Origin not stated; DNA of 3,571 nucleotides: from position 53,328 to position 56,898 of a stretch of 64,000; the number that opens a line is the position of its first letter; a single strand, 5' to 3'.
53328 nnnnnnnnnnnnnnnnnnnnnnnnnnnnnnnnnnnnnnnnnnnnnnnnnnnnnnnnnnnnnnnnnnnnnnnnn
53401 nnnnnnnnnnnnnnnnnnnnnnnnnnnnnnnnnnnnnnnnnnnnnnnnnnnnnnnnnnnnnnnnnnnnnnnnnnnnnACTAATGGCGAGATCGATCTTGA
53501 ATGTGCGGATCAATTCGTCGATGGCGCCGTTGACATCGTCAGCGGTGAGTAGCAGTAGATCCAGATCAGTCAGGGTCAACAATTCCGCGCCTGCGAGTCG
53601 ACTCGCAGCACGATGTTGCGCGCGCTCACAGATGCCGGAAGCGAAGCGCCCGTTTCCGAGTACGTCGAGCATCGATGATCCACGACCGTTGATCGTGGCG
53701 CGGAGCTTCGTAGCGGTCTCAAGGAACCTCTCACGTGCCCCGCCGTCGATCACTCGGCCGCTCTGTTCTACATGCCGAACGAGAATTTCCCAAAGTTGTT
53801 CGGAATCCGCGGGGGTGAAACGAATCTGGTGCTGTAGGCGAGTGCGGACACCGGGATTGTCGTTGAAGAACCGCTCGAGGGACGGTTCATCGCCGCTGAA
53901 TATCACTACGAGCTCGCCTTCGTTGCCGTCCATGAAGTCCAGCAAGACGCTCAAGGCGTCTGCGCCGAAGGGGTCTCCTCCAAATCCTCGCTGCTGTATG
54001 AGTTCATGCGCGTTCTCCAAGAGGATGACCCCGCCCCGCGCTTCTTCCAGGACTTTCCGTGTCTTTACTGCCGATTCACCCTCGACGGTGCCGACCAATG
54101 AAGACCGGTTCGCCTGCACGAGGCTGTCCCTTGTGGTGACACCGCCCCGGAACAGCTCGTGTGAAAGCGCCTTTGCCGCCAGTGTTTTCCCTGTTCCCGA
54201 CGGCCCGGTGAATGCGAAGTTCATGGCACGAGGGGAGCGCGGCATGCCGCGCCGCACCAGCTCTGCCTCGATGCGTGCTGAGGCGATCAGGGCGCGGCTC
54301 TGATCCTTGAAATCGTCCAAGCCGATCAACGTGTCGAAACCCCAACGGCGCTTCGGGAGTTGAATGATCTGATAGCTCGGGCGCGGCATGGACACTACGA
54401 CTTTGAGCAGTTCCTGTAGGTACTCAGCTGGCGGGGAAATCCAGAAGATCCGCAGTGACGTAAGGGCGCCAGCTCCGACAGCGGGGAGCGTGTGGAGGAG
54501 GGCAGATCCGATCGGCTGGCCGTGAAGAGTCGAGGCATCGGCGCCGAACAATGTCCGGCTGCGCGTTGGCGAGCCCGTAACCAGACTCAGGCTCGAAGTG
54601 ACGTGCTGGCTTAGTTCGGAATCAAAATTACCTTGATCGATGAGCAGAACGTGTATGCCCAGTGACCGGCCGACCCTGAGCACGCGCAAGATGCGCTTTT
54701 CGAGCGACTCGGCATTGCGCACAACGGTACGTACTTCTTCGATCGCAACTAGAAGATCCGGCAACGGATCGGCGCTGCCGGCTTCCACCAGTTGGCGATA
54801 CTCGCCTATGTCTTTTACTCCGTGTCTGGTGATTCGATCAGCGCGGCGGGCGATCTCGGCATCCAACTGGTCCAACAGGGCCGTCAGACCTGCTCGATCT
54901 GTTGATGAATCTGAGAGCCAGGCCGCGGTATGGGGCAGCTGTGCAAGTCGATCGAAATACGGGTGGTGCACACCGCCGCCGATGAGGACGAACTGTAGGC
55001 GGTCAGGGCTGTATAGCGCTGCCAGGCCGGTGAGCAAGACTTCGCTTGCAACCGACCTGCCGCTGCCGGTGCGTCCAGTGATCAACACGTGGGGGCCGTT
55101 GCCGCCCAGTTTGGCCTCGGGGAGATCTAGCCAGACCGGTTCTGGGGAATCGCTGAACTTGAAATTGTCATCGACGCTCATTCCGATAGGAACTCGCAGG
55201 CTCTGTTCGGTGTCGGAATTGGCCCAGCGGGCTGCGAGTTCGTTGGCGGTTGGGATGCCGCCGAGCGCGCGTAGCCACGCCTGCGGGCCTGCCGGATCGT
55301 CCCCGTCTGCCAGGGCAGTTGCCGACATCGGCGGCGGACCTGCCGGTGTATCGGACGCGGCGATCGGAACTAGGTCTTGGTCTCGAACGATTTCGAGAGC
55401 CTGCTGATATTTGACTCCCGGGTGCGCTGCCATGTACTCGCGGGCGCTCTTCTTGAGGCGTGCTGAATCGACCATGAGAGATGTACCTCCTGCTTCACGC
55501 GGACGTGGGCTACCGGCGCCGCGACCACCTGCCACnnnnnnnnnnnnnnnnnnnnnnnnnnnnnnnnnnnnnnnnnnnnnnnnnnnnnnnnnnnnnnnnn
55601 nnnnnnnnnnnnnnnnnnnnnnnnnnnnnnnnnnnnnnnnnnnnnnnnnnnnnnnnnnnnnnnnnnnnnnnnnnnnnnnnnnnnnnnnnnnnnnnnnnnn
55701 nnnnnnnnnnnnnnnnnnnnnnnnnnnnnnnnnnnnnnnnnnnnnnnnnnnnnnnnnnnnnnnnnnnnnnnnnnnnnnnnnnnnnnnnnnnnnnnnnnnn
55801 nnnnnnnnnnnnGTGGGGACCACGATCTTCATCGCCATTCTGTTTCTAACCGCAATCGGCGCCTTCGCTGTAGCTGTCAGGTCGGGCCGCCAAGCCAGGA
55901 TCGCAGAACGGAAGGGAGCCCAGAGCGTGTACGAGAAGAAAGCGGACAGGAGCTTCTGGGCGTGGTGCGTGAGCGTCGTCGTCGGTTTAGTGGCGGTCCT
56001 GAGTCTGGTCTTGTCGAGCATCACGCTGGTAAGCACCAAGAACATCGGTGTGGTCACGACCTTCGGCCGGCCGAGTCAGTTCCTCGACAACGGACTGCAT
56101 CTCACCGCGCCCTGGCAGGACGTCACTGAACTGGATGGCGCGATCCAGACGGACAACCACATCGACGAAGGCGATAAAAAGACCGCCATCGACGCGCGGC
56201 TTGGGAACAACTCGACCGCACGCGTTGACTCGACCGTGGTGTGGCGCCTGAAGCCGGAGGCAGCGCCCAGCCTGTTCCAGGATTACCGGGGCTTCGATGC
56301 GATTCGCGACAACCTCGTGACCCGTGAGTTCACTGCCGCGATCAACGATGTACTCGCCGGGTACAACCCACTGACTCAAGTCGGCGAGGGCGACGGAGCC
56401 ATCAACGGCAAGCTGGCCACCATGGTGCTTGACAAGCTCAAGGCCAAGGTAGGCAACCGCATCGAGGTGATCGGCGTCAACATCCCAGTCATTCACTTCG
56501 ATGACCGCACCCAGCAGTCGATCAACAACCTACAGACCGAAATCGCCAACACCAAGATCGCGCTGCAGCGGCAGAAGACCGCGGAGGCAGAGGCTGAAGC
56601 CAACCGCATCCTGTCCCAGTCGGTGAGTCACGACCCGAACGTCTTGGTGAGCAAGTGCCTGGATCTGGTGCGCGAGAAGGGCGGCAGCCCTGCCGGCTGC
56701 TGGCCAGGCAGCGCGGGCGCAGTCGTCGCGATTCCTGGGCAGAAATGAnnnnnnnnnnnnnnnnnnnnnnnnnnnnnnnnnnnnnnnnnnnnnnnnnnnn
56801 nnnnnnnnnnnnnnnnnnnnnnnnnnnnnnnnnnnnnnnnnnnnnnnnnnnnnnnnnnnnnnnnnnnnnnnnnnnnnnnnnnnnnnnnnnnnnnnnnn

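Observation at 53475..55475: Single polypeptide combining an FtsK/SpoIIIE-like ATPase domain with an EccA/CbxX-type AAA+ domain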

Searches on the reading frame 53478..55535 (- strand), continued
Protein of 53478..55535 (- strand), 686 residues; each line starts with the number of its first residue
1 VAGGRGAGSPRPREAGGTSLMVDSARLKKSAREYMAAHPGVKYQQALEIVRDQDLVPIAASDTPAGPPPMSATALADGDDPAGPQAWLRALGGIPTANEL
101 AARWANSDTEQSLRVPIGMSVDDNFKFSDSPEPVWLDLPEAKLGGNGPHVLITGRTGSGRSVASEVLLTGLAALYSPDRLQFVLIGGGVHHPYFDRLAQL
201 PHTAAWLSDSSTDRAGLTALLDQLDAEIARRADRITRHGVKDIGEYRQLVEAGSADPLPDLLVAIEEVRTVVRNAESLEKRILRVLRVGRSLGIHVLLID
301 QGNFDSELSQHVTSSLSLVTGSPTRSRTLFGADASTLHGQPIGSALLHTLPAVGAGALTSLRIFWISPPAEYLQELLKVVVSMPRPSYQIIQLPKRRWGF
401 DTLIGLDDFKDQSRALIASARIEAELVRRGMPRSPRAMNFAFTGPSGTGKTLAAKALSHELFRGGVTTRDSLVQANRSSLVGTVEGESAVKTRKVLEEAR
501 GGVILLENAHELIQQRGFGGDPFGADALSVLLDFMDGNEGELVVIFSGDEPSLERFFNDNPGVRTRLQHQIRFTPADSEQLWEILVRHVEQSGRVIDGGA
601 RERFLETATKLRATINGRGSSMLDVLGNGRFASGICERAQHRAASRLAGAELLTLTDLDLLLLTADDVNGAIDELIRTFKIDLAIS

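Call 77: get_annotated_region(hit=H18, flank=7000)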
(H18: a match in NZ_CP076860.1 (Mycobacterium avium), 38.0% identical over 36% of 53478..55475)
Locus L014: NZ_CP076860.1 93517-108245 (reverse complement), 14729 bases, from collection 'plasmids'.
description: Mycobacterium avium subsp. hominissuis strain OCU901s_S2_2s plasmid pS2b, complete sequence
organism: Mycobacterium avium (NCBI taxid 439334)
taxonomy: Bacteria; Actinomycetota; Actinomycetes; Mycobacteriales; Mycobacteriaceae; Mycobacterium; Mycobacterium avium
host: -; source: Homo sapiens,sputum; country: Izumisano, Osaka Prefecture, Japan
typing (MOB-suite, as given by PLSDB): mobilizable; relaxase MOBP
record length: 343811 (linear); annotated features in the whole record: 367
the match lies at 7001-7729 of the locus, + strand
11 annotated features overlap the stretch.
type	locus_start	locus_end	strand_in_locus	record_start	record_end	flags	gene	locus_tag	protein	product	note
CDS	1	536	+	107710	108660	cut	-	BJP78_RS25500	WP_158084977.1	hypothetical protein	-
CDS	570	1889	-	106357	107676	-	purT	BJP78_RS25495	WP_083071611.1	formate-dependent phosphoribosylglycinamide formyltransferase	GO:0009152 - purine ribonucleotide biosynthetic process [Evidence IEA]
CDS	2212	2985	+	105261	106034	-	-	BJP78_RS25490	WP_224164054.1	hypothetical protein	-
CDS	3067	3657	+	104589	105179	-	-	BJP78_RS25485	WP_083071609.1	3'-5' exonuclease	-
CDS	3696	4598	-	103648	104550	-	-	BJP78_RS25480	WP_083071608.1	conjugal transfer protein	-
CDS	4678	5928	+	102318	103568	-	-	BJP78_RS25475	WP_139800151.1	hypothetical protein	-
CDS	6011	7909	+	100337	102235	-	-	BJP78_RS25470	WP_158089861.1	AAA family ATPase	-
CDS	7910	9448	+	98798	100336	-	eccB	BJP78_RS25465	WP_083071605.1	type VII secretion protein EccB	GO:0009306 - protein secretion [Evidence IEA]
CDS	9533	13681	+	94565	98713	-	-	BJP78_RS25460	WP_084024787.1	FtsK/SpoIIIE domain-containing protein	-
CDS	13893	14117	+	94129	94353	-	-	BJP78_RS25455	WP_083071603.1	hypothetical protein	-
CDS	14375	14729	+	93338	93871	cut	-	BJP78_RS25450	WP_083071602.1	helix-turn-helix domain-containing protein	-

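Call 78: get_annotated_region(hit=H16, flank=7000)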
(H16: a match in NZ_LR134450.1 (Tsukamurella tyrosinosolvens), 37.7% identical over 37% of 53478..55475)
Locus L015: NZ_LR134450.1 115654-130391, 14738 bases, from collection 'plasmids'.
description: Tsukamurella tyrosinosolvens strain NCTC13231 plasmid 8, complete sequence
organism: Tsukamurella tyrosinosolvens (NCBI taxid 57704)
taxonomy: Bacteria; Actinomycetota; Actinomycetes; Mycobacteriales; Tsukamurellaceae; Tsukamurella; Tsukamurella tyrosinosolvens
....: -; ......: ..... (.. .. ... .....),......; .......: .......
typing (MOB-suite, as given by PLSDB): non-mobilizable
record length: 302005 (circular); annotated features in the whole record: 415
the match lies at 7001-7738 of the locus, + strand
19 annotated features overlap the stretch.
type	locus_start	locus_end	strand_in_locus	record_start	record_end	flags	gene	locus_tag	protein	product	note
CDS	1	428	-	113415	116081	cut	-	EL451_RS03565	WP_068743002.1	ATP-binding protein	-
CDS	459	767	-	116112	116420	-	-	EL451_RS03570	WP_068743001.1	hypothetical protein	-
CDS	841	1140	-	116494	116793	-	-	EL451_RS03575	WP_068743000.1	hypothetical protein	-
CDS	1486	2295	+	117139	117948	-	-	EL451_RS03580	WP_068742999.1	hypothetical protein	-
CDS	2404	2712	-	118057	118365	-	-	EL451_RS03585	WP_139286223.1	hypothetical protein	-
CDS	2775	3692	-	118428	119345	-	-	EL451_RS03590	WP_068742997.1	conjugal transfer protein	-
CDS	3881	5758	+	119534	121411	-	-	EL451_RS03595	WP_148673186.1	hypothetical protein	-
CDS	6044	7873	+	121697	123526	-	-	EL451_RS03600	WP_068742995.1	AAA family ATPase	-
CDS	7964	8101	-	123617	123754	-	-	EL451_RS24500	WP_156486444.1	hypothetical protein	-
CDS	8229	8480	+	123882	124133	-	-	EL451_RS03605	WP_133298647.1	hypothetical protein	-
CDS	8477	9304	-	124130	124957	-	istB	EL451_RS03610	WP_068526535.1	IS21-like element helper ATPase IstB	-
CDS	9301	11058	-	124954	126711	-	istA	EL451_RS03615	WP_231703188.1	IS21 family transposase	-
CDS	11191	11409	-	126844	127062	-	-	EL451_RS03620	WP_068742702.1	hypothetical protein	-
CDS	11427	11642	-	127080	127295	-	-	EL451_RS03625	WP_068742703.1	hypothetical protein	-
CDS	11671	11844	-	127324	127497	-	-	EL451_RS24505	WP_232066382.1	hypothetical protein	-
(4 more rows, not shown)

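Call 93: predict_structure(alignment_id=A4)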
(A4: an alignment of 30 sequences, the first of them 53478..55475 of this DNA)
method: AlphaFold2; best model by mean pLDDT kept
length: 666 residues; sequences in the alignment: 30
mean_pLDDT: 77.3   pTM: 0.52
mean pLDDT of the five models: 77.3, 77.0, 77.0, 72.7, 65.2
residues with pLDDT >= 90: 85; 70-90: 435; 50-70: 102; < 50: 44
segments of 3 or more residues with pLDDT < 50: 1-4, 34-57, 332-336
pLDDT, mean of each block of 10 residues (from residue 1): 50 74 72 37 29 41 85 85 78 88 83 85 74 83 90 89 81 80 83 77 85 84 83 81 89 77 88 90 71 80 60 68 81 59 75 80 68 56 79 84 75 71 84 88 82 88 82 88 91 65 86 82 90 88 88 85 87 85 86 58 63 82 78 76 89 77 51
secondary structure, 60 per line:
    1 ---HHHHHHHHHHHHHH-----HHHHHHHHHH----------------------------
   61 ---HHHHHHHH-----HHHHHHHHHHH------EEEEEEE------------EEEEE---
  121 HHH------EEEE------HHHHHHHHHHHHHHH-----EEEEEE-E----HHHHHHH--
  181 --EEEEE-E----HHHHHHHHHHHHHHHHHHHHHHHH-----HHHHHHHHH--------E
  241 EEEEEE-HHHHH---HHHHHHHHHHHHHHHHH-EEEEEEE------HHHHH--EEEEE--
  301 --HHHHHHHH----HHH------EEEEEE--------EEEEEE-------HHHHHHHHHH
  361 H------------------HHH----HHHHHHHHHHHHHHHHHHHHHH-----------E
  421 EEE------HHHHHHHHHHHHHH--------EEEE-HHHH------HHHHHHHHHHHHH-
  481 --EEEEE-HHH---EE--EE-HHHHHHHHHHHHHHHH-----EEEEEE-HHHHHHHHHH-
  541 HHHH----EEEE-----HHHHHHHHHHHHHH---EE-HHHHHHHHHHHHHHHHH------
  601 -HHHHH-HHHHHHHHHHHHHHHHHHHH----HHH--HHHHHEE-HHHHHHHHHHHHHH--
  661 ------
elements in order: H4-17 H23-32 H64-71 H77-87 E94-100 E113-117 E130-133 H140-154 E160-165 H172-178 E183-187 H194-217 H223-231 E240-246 H248-252 H256-272 E274-280 H287-291 E294-298 H303-310 E324-329 E338-343 H351-361 H387-408 E420-423 H430-443 E452-455 H457-460 H467-479 E483-487 H502-517 E523-528 H530-539 H541-544 E549-552 H558-571 H578-594 H602-606 H608-627 H637-641 H645-658

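Call 95: fold_search(model_id=the predicted structure, library=pdb)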
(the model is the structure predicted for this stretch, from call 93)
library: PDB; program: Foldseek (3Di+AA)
matches with E <= 10: 1692; with E <= 0.001: 908
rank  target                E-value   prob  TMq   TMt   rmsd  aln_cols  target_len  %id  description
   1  4nh0_B                2.7e-21  1.00  0.41  0.33  16.4       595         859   19  Cytoplasmic domain of the Thermomonospora curvata Type VII Secretion ATPase EccC (released 2015-02-11)
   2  4nh0_A                1.4e-20  1.00  0.40  0.32  16.5       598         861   18  Cytoplasmic domain of the Thermomonospora curvata Type VII Secretion ATPase EccC (released 2015-02-11)
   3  4n1a_A                2.2e-19  1.00  0.35  0.42  16.0       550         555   16  Thermomonospora curvata EccC (ATPases 2 and 3) in complex with a signal sequence peptide (released 2015-02-11)
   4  3syk_B                3.5e-19  1.00  0.30  0.64   6.7       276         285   29  Crystal structure of the AAA+ protein CbbX, selenomethionine structure (released 2011-11-09)
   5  4n1a_C                1.8e-18  1.00  0.36  0.42  16.3       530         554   17  Thermomonospora curvata EccC (ATPases 2 and 3) in complex with a signal sequence peptide (released 2015-02-11)
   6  3syk_A                2.8e-18  1.00  0.30  0.64   5.9       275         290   30  Crystal structure of the AAA+ protein CbbX, selenomethionine structure (released 2011-11-09)
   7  3syl_B                4.1e-18  1.00  0.29  0.63   7.1       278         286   30  Crystal structure of the AAA+ protein CbbX, native structure (released 2011-11-09)
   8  4n1a_B                6.7e-18  1.00  0.36  0.42  15.9       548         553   16  Thermomonospora curvata EccC (ATPases 2 and 3) in complex with a signal sequence peptide (released 2015-02-11)
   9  4lya                  1.4e-17  1.00  0.36  0.45  15.9       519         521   16  EssC (ATPases 2 and 3) from Geobacillus thermodenitrificans (SeMet) (released 2015-02-04)
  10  3zuh_A                1.6e-17  1.00  0.32  0.66   5.3       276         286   30  Negative stain EM Map of the AAA protein CbbX, a red-type Rubisco activase from R. sphaeroides (released 2011-11-09)
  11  5fv0_A                6.8e-14  1.00  0.34  0.43  17.0       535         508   17  The cytoplasmic domain of EssC (released 2016-03-02)
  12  6t8o_A                7.2e-14  1.00  0.34  0.56   3.2       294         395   19  Stalled FtsK motor domain bound to dsDNA end (released 2019-11-20)
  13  2ius_E                7.2e-14  1.00  0.35  0.59   4.3       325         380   19  E. coli FtsK motor domain (released 2006-08-29)
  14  2ius_F                2.4e-13  1.00  0.34  0.58   4.5       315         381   20  E. coli FtsK motor domain (released 2006-08-29)
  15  6t8b_D                2.8e-13  1.00  0.34  0.56   5.7       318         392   19  FtsK motor domain with dsDNA, translocating state (released 2019-11-20)
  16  2ius_D                3.1e-13  1.00  0.35  0.57   4.6       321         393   18  E. coli FtsK motor domain (released 2006-08-29)
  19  2ius_A                5.7e-13  1.00  0.36  0.59   4.4       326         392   18  E. coli FtsK motor domain (released 2006-08-29)
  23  6t8o_F                9.9e-13  1.00  0.35  0.57   5.3       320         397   18  Stalled FtsK motor domain bound to dsDNA end (released 2019-11-20)
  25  6t8o_C                1.5e-12  1.00  0.35  0.56   3.4       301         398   19  Stalled FtsK motor domain bound to dsDNA end (released 2019-11-20)
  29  6t8o_D                2.0e-12  1.00  0.34  0.55   3.8       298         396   21  Stalled FtsK motor domain bound to dsDNA end (released 2019-11-20)
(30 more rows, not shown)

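Call 99: fold_search(model_id=the predicted structure, library=viral)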
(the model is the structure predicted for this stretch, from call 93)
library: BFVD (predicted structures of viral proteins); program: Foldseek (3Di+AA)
matches with E <= 10: 1214; with E <= 0.001: 228
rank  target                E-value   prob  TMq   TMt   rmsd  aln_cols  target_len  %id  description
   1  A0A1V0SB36            1.9e-17  1.00  0.34  0.43   3.7       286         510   21  AAA family ATPase [Catovirus CTV1]
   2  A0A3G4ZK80            1.0e-16  1.00  0.33  0.39   5.2       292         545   21  AAA+ ATPase domain-containing protein [Terrestrivirus sp.]
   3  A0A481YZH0            2.5e-16  1.00  0.30  0.71   4.6       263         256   17  AAA family ATPase [Mimivirus LCMiAC01]
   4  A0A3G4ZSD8            2.7e-16  1.00  0.32  0.29  11.3       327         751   20  AAA family ATPase [Barrevirus sp.]
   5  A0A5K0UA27            2.8e-16  1.00  0.30  0.20   9.4       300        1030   19  AAA family ATPase [Yasminevirus sp. GU-2018]
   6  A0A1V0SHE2            6.4e-16  1.00  0.30  0.36   3.9       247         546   18  AAA family ATPase [Hokovirus HKV1]
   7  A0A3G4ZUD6            1.9e-15  1.00  0.34  0.26   4.6       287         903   17  Stage V sporulation protein K [Dasosvirus sp.]
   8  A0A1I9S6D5            2.4e-15  1.00  0.35  0.58   5.6       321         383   20  (no name in the UniProt tables at hand)
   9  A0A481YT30            2.7e-15  1.00  0.34  0.39  10.4       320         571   20  ATPase family protein [Marseillevirus LCMAC102]
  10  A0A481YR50            4.1e-15  1.00  0.34  0.34  10.1       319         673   23  ATPase family protein [Marseillevirus LCMAC101]
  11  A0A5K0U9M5            9.9e-15  1.00  0.31  0.34   3.4       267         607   19  AAA family ATPase [Yasminevirus sp. GU-2018]
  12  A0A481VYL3            2.6e-14  1.00  0.34  0.51  10.9       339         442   21  (no name in the UniProt tables at hand)
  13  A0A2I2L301            1.2e-13  1.00  0.26  0.38  31.6       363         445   17  ATPase AAA [Orpheovirus IHUMI-LCC2]
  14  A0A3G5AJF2            1.6e-13  1.00  0.35  0.44   4.6       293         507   18  ATPase AAA-type core domain-containing protein [Solivirus sp.]
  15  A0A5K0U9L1            1.9e-13  1.00  0.31  0.19  11.3       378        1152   16  Stage V sporulation protein K [Yasminevirus sp. GU-2018]
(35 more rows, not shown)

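Call 100: find_related_loci(query=A2, collection=viral_contigs, flank=10000)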
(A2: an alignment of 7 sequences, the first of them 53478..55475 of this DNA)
Query A2 (666 aa) in viral_contigs; peptide patterns used: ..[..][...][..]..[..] (x = any residue, [..] = any of these).
32 stretches matched a pattern; 9 encode a relative of the query (tblastn E <= 1e-3); 9 distinct loci.
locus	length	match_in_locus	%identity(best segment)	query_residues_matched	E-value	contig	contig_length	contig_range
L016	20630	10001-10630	28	128-345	2e-9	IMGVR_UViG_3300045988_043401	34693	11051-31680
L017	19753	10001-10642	27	100-320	2e-7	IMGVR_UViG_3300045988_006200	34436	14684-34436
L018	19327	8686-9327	27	100-320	2e-7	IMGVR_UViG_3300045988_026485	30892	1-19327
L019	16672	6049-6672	27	100-317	3e-7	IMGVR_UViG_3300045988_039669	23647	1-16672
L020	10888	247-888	27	100-320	3e-7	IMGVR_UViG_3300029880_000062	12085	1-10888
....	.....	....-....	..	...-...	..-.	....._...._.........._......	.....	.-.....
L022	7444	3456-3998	28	128-320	8e-7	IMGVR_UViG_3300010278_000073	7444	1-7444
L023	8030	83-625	26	128-320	1e-6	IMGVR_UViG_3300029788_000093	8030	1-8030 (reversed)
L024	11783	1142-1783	27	100-320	3e-6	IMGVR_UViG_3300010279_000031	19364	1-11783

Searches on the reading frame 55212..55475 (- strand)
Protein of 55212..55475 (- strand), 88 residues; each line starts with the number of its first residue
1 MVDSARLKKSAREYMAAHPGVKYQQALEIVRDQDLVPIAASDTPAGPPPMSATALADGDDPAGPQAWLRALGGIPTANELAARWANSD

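Call 66: search_protein_families(library=pfam, proteins=[window:55212-55475:-], max_evalue=10)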
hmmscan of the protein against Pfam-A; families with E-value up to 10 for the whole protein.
seq(88 aa): 0 families

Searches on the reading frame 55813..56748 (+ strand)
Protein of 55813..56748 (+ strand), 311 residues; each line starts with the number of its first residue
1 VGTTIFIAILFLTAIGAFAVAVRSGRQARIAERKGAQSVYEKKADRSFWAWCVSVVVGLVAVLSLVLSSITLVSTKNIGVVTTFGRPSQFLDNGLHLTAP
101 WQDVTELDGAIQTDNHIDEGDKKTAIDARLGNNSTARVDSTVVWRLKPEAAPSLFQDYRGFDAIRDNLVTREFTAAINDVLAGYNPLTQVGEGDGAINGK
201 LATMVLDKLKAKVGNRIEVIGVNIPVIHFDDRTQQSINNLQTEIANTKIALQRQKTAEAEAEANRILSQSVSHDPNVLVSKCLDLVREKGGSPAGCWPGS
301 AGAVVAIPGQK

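Call 17: search_protein_families(library=pfam, proteins=[window:55813-56748:+], max_evalue=0.01)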
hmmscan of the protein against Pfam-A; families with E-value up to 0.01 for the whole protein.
window:55813-56748:+ (311 aa): 2 families
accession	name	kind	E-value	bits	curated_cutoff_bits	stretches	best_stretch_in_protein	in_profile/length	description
PF01145.31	Band_7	-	1.3e-21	77.9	23.6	1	73-261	3-176/176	SPFH domain / Band 7 family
PF20176.3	DUF6541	-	0.0038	16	29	1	5-99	52-131/646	Family of unknown function (DUF6541)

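Call 51: search_protein_families(library=padloc, proteins=[window:55813-56748:+], max_evalue=0.01)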
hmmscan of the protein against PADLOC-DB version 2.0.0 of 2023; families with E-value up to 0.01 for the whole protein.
window:55813-56748:+ (311 aa): 0 families
